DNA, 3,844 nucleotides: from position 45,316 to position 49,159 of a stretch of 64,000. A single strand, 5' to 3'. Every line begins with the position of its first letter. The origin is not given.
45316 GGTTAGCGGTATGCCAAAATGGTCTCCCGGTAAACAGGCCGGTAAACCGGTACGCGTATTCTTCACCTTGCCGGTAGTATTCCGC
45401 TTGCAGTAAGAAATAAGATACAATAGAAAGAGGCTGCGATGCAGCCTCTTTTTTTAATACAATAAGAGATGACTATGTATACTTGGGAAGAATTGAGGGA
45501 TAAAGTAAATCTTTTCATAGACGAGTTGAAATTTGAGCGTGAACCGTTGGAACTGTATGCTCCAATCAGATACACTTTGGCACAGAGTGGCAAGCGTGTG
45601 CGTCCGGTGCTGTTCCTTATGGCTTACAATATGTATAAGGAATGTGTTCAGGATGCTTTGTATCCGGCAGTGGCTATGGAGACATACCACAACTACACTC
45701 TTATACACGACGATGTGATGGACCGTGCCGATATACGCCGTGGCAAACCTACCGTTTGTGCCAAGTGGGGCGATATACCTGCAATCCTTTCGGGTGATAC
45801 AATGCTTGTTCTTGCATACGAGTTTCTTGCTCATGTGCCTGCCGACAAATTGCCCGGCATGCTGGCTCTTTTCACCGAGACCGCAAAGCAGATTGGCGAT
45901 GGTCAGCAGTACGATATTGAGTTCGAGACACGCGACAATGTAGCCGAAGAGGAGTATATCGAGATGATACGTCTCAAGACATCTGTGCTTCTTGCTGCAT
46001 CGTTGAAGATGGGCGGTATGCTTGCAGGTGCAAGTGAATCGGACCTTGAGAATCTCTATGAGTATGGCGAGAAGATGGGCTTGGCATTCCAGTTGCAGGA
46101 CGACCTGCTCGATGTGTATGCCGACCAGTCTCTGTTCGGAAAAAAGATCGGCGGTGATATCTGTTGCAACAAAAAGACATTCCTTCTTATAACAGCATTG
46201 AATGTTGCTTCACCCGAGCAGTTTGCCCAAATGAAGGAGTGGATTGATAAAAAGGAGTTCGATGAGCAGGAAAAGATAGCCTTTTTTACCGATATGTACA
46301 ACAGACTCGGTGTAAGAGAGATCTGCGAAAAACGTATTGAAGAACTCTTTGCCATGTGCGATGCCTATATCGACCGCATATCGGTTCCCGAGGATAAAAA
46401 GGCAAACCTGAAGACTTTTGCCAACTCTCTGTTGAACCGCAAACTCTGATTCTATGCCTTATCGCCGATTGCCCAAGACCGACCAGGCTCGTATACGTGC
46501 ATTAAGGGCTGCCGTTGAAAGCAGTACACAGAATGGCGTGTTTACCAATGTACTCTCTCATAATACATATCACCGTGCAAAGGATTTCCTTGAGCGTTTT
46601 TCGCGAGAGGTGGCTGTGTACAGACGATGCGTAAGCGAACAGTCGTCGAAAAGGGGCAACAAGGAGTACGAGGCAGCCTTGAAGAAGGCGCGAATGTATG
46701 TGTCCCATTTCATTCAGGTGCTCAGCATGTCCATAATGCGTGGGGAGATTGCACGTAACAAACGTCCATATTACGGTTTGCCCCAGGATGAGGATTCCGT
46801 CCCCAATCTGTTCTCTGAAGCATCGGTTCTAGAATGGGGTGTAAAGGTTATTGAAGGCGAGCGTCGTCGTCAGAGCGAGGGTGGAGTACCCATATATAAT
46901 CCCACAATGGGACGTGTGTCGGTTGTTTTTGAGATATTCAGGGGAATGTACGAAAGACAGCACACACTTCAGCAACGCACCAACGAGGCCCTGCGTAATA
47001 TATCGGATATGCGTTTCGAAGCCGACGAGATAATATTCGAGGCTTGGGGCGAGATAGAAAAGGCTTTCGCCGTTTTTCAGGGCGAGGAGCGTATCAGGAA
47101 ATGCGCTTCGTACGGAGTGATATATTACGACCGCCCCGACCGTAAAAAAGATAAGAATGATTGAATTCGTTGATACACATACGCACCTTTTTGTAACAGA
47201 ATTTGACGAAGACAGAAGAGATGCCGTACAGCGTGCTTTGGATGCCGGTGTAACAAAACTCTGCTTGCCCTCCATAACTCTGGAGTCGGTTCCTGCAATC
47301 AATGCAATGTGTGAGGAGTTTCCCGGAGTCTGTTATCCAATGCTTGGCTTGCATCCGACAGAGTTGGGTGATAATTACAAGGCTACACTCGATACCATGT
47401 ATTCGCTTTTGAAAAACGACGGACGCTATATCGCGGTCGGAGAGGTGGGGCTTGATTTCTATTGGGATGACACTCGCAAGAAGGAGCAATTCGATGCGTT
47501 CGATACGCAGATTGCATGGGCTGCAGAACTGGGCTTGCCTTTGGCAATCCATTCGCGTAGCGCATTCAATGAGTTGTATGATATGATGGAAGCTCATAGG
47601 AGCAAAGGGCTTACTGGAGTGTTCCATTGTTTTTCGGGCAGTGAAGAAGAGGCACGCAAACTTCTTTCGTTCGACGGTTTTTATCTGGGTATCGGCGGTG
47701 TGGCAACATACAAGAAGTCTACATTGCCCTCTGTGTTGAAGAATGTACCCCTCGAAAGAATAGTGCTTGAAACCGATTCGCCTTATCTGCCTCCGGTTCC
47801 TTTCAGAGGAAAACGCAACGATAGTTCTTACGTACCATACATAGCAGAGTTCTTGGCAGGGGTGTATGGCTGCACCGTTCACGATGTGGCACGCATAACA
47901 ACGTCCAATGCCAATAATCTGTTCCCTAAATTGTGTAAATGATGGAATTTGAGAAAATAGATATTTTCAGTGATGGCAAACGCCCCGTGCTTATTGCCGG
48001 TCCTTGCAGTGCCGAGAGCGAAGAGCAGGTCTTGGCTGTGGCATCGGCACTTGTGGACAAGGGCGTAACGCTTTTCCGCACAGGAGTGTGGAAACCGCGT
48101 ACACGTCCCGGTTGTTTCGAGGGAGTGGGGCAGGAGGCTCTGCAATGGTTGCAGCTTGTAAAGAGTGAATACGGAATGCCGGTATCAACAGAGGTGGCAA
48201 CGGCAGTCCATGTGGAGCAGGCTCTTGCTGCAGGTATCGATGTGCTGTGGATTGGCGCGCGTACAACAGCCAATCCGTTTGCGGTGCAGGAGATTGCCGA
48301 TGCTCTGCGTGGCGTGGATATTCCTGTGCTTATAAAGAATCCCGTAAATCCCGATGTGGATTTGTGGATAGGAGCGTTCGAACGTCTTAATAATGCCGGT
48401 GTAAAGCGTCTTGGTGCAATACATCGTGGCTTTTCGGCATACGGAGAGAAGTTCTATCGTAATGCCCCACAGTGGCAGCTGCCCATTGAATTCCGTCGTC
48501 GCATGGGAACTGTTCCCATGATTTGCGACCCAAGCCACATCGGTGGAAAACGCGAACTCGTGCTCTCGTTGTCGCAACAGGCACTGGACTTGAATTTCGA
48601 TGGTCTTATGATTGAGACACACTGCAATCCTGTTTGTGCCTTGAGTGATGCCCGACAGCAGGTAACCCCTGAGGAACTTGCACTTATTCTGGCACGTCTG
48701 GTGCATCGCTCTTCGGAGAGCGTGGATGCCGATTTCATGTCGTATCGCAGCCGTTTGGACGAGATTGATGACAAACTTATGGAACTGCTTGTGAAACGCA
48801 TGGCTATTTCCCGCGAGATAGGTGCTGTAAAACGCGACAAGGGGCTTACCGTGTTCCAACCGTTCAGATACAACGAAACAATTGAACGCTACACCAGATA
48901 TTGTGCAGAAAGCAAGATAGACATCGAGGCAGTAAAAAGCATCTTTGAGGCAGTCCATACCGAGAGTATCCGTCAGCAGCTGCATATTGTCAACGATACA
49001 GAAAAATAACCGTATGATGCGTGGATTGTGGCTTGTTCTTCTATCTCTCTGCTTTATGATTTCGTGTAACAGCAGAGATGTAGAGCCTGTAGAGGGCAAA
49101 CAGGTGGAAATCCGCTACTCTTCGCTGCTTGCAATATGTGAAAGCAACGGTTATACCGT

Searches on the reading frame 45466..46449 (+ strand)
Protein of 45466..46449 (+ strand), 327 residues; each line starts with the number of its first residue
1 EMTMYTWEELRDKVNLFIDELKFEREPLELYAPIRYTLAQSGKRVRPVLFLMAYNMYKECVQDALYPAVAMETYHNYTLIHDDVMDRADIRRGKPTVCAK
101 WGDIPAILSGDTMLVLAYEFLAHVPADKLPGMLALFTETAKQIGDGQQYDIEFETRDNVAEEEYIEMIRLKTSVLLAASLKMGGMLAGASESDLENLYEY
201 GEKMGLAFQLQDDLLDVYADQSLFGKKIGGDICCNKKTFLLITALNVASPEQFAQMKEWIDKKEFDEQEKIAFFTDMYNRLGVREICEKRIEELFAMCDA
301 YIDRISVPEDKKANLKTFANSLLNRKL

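Call 73: search_protein_families(library=pfam, proteins=[window:45466-46449:+], max_evalue=0.00001)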
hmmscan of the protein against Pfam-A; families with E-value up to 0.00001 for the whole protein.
window:45466-46449:+ (327 aa): 1 family
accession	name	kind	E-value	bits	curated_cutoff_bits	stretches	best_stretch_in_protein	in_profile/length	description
PF00348.22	polyprenyl_synt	-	2.4e-74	250.1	27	1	29-271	3-245/251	Polyprenyl synthetase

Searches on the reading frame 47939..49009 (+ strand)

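Call 73: search_protein_families(library=pfam, proteins=[window:47939-49009:+], max_evalue=0.00001)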
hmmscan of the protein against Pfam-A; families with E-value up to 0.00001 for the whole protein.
window:47939-49009:+ (356 aa): 2 families
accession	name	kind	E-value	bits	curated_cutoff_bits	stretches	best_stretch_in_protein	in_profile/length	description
PF00793.26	DAHP_synth_1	-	9.6e-39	133.3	25.5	1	12-249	14-256/270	DAHP synthetase I family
PF01817.26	CM_2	-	4.1e-20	72.2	27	1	269-347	1-79/80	Chorismate mutase type II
